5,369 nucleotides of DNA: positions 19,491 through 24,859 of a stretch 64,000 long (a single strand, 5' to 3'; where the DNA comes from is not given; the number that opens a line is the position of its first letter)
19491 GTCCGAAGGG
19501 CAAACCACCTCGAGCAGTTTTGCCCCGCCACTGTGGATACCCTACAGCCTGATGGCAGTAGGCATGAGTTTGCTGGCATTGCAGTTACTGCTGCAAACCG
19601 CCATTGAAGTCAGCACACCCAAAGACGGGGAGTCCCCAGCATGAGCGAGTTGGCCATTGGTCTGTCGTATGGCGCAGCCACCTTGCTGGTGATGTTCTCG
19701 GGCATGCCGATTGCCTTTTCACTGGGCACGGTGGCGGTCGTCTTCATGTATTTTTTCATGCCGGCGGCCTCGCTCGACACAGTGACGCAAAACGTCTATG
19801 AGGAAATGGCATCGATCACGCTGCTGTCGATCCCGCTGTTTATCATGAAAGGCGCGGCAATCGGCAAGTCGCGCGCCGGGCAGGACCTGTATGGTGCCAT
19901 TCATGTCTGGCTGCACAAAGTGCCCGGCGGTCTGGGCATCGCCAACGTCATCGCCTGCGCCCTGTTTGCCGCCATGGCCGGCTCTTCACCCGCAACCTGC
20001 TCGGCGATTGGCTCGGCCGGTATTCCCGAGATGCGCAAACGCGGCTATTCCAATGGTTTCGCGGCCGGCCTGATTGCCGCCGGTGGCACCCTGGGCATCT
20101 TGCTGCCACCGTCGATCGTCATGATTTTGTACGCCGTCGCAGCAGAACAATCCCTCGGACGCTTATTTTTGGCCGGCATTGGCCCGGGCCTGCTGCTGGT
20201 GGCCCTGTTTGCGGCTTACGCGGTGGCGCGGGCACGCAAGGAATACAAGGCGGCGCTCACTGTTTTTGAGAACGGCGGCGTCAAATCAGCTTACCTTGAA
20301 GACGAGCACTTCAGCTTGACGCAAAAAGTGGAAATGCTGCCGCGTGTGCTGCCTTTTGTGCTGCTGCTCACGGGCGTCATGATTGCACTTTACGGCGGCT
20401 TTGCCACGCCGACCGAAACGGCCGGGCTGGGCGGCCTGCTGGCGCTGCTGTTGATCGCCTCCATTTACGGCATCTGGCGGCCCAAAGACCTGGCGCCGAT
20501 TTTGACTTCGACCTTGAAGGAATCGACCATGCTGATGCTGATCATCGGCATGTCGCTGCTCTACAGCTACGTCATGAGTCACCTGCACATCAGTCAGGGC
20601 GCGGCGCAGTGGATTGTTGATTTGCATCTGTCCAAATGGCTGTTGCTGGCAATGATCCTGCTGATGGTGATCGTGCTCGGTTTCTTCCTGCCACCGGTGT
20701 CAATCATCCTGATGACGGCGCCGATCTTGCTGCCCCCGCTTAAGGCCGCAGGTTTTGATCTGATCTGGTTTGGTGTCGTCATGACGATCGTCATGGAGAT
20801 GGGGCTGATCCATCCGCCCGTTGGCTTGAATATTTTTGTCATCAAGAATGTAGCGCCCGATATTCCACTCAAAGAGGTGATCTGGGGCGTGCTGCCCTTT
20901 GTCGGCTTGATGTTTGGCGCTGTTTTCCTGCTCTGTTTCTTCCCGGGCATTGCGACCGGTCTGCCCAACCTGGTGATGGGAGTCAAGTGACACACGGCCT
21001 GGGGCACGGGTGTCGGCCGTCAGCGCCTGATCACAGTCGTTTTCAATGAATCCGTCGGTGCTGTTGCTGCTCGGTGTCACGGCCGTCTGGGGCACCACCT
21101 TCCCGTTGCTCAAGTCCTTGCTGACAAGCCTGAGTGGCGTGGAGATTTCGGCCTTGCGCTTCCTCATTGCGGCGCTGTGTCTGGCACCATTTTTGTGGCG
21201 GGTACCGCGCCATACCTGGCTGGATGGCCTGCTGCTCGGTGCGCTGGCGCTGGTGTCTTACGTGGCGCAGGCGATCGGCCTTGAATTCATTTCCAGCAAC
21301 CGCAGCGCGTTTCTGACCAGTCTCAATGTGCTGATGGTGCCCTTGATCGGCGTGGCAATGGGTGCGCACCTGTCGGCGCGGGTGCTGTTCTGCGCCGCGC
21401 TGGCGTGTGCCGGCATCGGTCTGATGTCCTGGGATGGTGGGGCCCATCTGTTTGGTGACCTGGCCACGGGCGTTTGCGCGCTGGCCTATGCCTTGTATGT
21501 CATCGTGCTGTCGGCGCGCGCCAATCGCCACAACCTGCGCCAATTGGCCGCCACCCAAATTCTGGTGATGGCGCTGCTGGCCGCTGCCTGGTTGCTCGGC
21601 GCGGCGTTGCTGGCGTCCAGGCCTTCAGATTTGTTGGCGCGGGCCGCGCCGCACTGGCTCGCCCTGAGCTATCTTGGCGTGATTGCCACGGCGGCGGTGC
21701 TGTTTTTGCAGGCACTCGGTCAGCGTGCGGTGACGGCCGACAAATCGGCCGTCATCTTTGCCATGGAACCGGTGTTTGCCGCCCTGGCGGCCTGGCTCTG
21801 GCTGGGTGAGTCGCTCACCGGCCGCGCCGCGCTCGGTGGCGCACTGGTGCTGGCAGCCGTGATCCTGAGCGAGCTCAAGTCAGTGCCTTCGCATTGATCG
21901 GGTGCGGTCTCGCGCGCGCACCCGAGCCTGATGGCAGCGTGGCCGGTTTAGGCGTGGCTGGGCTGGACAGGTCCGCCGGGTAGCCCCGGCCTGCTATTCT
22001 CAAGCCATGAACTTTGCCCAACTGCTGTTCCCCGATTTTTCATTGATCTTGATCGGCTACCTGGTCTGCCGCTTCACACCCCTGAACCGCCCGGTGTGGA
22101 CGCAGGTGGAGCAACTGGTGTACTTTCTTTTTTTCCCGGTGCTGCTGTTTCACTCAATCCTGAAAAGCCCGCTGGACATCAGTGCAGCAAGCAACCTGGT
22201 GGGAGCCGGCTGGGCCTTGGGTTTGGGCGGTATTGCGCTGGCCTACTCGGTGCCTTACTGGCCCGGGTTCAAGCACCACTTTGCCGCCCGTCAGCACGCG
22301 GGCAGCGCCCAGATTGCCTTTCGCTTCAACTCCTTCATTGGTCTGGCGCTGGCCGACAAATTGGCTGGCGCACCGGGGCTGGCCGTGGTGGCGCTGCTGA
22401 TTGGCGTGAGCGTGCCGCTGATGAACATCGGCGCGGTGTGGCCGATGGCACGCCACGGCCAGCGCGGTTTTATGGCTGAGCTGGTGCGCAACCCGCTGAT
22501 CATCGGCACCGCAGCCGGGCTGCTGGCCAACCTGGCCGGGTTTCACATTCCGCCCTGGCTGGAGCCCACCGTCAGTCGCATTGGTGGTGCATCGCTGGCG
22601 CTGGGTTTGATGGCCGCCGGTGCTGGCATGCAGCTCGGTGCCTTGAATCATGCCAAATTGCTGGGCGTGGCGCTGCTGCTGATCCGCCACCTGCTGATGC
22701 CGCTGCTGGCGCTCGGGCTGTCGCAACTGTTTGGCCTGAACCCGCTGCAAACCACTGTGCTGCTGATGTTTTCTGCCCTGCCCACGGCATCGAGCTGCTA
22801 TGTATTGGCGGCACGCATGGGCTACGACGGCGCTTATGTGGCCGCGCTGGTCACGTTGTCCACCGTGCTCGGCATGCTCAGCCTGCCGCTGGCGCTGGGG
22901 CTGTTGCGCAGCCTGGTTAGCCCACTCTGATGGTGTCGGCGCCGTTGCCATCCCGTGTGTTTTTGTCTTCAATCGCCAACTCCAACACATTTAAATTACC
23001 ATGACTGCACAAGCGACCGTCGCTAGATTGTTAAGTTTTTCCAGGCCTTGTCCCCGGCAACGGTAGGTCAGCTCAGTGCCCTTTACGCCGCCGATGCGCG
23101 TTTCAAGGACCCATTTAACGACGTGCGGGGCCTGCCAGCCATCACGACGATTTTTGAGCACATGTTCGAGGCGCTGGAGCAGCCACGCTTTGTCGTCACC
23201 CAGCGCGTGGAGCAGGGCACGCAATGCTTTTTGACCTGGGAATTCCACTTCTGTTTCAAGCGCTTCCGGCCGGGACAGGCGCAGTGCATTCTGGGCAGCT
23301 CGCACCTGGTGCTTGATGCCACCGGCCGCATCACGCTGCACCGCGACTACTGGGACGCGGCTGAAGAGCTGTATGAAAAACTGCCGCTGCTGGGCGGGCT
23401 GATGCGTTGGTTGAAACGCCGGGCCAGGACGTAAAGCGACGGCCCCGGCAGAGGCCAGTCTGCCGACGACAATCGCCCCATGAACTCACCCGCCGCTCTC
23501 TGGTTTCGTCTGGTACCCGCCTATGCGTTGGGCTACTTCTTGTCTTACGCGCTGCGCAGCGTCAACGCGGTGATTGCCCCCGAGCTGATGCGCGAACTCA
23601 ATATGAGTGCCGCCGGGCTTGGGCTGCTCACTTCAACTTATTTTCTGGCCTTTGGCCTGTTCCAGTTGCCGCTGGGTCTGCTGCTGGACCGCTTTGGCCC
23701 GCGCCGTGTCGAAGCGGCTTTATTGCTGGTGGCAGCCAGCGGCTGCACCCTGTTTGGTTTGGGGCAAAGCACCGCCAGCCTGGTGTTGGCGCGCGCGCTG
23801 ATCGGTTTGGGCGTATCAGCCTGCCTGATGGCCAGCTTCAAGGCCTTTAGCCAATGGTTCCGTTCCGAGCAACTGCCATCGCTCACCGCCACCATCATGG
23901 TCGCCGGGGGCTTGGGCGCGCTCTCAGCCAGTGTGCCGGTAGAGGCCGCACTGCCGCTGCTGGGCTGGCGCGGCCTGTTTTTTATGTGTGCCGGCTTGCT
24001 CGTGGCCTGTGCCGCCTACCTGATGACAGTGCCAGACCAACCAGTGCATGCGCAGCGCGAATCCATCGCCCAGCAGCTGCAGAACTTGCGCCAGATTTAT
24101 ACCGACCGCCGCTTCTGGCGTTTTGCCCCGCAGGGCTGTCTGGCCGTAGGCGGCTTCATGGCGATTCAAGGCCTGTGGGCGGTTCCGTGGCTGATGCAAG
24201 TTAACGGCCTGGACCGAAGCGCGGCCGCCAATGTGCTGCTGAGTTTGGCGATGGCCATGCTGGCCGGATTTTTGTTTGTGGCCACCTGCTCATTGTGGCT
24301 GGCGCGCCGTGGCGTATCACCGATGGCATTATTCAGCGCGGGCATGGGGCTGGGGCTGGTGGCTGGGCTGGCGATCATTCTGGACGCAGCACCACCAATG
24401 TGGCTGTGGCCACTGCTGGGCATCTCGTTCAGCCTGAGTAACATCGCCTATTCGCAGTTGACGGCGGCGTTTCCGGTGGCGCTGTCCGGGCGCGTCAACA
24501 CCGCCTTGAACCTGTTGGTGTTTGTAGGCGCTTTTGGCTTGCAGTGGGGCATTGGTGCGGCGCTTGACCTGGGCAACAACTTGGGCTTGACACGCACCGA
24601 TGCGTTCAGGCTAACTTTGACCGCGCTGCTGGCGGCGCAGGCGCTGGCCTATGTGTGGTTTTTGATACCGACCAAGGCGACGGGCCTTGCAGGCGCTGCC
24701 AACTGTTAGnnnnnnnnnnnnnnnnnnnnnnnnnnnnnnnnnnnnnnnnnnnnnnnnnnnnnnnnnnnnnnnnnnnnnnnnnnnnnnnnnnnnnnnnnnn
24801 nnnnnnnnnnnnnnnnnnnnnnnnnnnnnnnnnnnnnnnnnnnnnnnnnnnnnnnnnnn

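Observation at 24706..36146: PTS-independent L-ascorbate-type catabolic locus in a betaproteobacterium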

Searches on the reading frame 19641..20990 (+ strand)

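Call 19: search_protein_families(library=ncbifam, proteins=[window:19641-20990:+], max_evalue=1e-10)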
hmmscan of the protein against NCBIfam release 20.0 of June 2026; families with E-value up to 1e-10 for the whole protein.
window:19641-20990:+ (449 aa): 2 families
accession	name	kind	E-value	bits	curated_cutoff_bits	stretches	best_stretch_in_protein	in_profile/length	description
TIGR00786.1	dctM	subfamily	6.1e-99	331.5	268.45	1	21-442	1-405/405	TRAP transporter large permease subunit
NF011634.1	PRK15060.1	equivalog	3.7e-36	125.1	800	1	18-437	14-416/425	2,3-diketo-L-gulonate TRAP transporter large permease YiaN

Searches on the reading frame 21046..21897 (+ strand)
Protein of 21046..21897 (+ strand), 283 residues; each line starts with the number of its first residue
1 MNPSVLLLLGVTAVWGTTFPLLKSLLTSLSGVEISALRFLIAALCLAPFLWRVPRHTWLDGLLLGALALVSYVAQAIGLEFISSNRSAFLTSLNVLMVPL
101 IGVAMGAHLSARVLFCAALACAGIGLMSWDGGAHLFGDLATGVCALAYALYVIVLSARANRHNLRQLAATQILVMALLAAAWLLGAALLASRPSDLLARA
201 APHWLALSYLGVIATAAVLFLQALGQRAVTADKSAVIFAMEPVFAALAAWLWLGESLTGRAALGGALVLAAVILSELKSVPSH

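Call 19: search_protein_families(library=ncbifam, proteins=[window:21046-21897:+], max_evalue=1e-10)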
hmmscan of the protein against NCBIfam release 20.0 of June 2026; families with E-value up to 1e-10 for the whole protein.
window:21046-21897:+ (283 aa): 1 family
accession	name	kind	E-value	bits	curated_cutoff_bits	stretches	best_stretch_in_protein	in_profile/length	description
TIGR00950.1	2A78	equivalog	1.6e-19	70.4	230.2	1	15-273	1-264/264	carboxylate/amino acid/amine transporter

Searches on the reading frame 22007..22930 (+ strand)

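Call 19: search_protein_families(library=ncbifam, proteins=[window:22007-22930:+], max_evalue=1e-10)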
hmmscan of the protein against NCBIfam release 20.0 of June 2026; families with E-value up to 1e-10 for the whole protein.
window:22007-22930:+ (307 aa): 1 family
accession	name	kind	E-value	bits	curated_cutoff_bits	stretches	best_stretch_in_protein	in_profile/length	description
TIGR00946.1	2a69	subfamily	2.3e-16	59.8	246.05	1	12-300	15-334/336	auxin efflux carrier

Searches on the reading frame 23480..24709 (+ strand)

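Call 19: search_protein_families(library=ncbifam, proteins=[window:23480-24709:+], max_evalue=1e-10)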
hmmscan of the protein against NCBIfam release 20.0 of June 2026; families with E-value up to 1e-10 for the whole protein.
window:23480-24709:+ (409 aa): 4 families
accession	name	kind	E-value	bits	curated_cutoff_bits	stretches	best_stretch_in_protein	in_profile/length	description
TIGR00893.1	2A0114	subfamily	6.4e-22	78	395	1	17-352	1-361/399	D-galactonate transporter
TIGR00881.1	2A0104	subfamily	2.9e-13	49.6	407.75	1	17-180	2-166/379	phosphoglycerate transporter protein PgtP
TIGR00710.1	efflux_Bcr_CflA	subfamily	8e-13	48.5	200.9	1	34-325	29-315/385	Bcr/CflA family efflux MFS transporter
TIGR00895.1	2A0115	subfamily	1.3e-12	47.3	418.55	1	28-198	35-209/398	aromatic acid/H+ symport family MFS transporter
